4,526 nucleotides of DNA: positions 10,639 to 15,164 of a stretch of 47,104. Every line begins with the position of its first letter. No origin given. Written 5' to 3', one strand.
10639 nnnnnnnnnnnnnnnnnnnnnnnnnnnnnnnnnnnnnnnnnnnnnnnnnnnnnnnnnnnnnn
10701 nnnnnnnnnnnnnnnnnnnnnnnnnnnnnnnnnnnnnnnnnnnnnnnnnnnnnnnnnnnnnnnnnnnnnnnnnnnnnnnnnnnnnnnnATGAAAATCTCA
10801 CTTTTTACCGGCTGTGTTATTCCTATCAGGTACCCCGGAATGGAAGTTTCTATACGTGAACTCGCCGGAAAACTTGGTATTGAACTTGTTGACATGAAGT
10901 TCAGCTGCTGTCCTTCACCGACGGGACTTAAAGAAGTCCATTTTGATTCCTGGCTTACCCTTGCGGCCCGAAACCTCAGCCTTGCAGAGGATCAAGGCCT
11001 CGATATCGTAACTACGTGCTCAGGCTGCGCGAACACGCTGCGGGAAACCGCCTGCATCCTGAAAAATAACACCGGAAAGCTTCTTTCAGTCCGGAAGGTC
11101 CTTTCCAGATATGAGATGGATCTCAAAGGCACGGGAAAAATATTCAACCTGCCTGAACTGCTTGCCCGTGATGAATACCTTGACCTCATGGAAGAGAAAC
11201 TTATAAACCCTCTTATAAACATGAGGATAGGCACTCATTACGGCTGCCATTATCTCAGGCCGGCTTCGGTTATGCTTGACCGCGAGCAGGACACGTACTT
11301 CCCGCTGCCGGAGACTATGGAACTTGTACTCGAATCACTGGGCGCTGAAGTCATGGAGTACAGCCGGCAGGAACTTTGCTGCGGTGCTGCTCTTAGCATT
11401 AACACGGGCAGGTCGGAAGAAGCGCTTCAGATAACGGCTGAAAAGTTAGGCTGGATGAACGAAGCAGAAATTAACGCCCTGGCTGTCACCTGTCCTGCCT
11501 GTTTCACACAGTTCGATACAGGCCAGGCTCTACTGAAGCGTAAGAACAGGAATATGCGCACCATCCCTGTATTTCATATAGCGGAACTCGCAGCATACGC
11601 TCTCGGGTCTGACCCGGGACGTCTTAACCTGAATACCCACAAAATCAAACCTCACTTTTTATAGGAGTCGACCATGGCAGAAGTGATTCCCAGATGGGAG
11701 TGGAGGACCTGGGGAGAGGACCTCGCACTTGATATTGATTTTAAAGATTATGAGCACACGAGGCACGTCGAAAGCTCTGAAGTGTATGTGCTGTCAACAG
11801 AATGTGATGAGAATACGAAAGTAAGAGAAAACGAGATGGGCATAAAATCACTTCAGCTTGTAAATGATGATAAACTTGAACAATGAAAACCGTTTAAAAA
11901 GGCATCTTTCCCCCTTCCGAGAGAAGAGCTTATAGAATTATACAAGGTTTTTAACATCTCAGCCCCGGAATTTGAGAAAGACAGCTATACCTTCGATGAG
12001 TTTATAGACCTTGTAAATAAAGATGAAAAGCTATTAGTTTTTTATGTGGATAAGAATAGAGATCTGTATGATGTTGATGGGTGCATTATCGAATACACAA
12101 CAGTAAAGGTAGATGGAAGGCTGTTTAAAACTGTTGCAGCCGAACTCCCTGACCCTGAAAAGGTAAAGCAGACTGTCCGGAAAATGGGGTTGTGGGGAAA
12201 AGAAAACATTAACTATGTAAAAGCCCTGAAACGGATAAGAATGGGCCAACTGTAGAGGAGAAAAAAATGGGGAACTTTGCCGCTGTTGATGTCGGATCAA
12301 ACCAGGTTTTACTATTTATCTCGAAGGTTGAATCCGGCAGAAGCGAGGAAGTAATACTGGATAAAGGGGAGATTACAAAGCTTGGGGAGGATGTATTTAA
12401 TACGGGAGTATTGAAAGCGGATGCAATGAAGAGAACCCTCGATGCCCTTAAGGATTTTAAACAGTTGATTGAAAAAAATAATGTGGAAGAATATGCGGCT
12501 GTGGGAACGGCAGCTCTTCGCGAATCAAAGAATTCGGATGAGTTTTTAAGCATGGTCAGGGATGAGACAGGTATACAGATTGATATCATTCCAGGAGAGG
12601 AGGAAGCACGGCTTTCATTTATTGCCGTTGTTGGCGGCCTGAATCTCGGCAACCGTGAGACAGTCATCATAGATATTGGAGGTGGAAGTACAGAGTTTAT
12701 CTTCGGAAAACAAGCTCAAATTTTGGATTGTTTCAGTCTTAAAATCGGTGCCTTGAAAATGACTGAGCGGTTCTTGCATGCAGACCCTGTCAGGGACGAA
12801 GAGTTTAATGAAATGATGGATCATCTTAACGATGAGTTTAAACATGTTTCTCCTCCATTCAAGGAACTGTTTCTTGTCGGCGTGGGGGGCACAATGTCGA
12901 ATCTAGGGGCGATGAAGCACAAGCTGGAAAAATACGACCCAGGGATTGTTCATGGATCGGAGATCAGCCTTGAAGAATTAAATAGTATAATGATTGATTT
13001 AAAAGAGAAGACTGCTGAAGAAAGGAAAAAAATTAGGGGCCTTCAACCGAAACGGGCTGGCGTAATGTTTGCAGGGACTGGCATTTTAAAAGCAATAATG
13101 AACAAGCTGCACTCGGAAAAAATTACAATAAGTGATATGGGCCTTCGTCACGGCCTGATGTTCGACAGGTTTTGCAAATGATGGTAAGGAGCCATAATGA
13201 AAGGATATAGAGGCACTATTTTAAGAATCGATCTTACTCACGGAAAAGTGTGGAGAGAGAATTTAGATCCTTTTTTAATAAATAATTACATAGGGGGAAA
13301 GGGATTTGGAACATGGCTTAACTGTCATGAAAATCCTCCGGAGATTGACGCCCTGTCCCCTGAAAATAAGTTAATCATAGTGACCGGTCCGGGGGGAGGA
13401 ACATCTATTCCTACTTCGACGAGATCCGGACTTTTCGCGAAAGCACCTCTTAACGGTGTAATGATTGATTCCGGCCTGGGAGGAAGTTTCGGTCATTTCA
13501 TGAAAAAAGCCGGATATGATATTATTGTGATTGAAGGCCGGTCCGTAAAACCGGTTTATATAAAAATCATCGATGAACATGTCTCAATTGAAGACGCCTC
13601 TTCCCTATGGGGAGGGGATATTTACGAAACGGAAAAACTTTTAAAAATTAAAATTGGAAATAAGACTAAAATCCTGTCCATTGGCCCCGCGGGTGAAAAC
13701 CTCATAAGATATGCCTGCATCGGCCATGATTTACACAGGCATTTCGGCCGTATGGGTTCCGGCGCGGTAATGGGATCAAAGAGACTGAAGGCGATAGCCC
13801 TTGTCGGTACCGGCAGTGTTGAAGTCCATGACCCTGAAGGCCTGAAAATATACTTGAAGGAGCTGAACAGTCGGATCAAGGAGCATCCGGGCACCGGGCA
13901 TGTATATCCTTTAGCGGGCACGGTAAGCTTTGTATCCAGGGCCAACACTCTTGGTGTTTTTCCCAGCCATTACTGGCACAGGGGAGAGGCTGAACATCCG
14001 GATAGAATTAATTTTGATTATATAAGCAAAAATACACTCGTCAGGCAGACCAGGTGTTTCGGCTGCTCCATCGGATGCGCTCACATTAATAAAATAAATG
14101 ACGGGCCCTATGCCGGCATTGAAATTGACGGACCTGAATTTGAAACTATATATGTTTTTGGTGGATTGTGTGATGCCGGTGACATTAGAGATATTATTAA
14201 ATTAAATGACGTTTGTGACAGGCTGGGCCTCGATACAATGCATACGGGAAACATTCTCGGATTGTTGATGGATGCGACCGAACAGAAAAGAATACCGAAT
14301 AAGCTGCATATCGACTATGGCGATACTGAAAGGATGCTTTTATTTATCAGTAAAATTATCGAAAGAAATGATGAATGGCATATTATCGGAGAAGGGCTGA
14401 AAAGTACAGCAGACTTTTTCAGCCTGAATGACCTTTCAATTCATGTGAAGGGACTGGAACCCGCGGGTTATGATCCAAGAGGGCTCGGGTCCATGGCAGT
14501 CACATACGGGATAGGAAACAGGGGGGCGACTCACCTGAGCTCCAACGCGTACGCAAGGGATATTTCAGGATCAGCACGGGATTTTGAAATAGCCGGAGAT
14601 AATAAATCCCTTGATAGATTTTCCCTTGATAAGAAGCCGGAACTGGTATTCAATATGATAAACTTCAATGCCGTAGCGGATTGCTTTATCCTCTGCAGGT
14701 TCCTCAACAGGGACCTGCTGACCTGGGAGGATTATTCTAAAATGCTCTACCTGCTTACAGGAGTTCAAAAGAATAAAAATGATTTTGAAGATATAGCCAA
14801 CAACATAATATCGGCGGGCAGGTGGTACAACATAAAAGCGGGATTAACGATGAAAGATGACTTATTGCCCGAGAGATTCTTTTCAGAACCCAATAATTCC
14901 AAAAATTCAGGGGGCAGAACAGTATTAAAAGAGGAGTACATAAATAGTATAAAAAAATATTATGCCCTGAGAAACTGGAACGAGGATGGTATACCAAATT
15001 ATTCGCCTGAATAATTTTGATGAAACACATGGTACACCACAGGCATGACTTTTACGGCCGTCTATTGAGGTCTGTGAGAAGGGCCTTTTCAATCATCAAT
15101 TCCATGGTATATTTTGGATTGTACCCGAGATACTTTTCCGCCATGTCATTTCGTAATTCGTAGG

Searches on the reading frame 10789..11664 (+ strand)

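Call 63: search_protein_families(library=pfam, proteins=[window:10789-11664:+], max_evalue=0.0001)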
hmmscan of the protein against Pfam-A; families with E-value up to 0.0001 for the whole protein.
window:10789-11664:+ (291 aa): 1 family
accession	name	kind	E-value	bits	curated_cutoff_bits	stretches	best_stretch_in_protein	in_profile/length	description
PF02754.22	CCG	-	3.4e-30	104.4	20.6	2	149-243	3-85/85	Cysteine-rich domain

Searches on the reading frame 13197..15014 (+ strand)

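Call 63: search_protein_families(library=pfam, proteins=[window:13197-15014:+], max_evalue=0.0001)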
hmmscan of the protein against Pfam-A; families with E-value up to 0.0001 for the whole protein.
window:13197-15014:+ (605 aa): 2 families
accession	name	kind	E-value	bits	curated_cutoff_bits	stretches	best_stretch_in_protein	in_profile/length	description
PF01314.23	AFOR_C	-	5.9e-93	312.5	27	1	220-601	3-376/385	Aldehyde ferredoxin oxidoreductase, domains 2 & 3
PF02730.20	AFOR_N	-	2.4e-70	236.8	29.8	1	6-204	1-198/199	Aldehyde ferredoxin oxidoreductase, N-terminal domain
